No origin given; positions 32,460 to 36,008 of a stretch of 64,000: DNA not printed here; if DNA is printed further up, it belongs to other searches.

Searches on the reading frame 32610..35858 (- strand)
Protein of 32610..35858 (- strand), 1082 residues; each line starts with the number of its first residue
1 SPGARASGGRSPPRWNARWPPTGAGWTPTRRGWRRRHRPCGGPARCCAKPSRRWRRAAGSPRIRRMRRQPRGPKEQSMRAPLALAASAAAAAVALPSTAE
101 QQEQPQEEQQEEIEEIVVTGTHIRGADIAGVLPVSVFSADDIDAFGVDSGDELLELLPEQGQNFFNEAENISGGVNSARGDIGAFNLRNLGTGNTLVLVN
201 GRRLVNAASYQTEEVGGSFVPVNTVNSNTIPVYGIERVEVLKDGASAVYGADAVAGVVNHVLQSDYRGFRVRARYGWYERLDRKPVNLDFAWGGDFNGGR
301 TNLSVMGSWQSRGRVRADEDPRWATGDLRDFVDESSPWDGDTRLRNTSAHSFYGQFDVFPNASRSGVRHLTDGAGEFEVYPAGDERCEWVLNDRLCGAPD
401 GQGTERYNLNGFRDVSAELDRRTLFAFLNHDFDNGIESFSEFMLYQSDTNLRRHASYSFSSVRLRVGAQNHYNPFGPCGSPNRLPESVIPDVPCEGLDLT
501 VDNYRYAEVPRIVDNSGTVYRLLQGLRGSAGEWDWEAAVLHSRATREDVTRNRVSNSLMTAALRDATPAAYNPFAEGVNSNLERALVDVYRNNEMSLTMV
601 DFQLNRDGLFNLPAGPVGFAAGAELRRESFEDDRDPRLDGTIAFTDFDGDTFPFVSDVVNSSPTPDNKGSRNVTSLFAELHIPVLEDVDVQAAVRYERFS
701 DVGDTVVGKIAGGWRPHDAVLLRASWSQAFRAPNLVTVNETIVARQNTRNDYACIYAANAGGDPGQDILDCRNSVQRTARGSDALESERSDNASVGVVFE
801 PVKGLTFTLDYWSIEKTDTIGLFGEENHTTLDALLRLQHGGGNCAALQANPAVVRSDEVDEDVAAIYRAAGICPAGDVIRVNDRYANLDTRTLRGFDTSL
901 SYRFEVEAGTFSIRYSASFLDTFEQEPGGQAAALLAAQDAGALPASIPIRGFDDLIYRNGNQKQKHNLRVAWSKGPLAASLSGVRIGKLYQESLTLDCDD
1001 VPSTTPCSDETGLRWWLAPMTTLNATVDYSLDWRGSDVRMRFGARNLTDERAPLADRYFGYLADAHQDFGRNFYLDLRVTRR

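Call 41: search_protein_families(library=pfam, proteins=[window:32610-35858:-], max_evalue=0.0001)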
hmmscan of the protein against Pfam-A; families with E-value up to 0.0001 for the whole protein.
window:32610-35858:- (1082 aa): 2 families
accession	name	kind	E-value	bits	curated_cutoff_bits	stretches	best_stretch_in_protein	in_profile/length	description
PF00593.30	TonB_dep_Rec_b-barrel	-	2.7e-25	90.6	27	1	528-1047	72-436/436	TonB dependent receptor-like, beta-barrel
PF07715.20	Plug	-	1.6e-16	61.2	23.9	1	133-257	8-107/107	TonB-dependent Receptor Plug Domain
